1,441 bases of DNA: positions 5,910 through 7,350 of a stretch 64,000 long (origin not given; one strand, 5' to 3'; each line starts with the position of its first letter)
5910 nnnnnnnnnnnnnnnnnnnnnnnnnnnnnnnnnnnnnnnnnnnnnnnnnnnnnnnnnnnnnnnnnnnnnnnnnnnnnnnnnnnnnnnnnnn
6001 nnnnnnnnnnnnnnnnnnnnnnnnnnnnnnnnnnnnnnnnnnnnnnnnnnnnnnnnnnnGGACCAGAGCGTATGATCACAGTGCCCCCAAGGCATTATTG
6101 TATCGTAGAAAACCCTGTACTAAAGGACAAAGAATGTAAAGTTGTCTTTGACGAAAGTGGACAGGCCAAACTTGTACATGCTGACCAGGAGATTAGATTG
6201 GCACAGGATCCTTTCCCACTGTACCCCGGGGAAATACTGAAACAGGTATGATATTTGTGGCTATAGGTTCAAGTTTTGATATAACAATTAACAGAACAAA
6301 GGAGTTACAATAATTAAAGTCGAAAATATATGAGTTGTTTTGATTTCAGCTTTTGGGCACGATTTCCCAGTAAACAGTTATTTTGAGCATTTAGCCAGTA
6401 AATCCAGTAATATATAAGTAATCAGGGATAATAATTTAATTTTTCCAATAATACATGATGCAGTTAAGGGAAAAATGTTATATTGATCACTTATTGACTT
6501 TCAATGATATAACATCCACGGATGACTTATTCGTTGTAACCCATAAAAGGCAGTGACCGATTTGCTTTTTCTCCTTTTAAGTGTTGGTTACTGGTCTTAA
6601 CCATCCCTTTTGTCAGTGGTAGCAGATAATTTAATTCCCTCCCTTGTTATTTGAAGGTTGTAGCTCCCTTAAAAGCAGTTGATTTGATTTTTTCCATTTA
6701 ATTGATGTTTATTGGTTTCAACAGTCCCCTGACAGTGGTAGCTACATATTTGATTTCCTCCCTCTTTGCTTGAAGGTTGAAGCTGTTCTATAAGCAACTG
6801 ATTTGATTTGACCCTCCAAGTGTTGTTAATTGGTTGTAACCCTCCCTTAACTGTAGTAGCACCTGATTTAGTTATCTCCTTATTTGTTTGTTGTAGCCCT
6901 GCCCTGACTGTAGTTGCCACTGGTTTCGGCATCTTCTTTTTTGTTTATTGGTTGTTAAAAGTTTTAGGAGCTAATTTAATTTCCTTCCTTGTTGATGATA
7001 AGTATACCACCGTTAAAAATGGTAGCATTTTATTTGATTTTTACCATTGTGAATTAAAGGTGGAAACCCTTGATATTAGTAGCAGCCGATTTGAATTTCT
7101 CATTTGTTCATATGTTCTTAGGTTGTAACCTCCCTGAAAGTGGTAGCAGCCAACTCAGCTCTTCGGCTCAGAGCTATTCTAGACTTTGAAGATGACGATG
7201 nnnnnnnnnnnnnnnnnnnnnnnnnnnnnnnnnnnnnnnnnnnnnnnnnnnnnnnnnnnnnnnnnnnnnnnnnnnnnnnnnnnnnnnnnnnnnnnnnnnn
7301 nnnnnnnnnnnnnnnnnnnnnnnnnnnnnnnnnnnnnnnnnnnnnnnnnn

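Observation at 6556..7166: An intronic minisatellite runs into, and provides, the exon-3 splice acceptor and first codons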

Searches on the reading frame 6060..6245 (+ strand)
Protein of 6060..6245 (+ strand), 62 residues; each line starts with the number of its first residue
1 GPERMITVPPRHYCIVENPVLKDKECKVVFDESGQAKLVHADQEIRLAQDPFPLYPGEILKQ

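Call 57: search_protein_families(library=pfam, proteins=[window:6060-6245:+], max_evalue=0.01)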
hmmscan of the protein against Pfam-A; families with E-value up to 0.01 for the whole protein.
window:6060-6245:+ (62 aa): 1 family
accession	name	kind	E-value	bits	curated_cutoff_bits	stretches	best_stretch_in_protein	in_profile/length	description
PF17794.6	Vault_2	-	1.8e-26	92.8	23.6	1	5-61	1-57/60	Major Vault Protein repeat domain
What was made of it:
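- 6050..6245 (+): Coding exon 2. It ends ..............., followed by the donor CAG|gtatga. Pfam Vault_2 E 1.8e-26 (call 57).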

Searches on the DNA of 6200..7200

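Call 54: search_rna_families(source=window, start=6200, end=7200, threshold=evalue, max_evalue=1)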
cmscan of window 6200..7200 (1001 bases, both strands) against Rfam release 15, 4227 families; matches with E-value up to 1: 2.
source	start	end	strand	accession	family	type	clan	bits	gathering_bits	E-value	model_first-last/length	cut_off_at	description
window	7007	7063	+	RF03700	mir-1923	Gene; miRNA;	-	19.4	94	0.52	1-83/83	no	mir-1923 microRNA precursor family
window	6272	6411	+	RF01478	rli47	Gene; sRNA;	-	13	200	0.59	1-508/508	no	Listeria sRNA rli47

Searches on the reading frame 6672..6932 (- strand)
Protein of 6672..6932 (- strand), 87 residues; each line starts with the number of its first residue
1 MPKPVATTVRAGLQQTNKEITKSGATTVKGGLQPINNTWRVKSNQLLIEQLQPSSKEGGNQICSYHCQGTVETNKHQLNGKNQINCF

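Call 57: search_protein_families(library=pfam, proteins=[window:6672-6932:-], max_evalue=0.01)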
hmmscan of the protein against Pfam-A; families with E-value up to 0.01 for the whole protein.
window:6672-6932:- (87 aa): 0 families
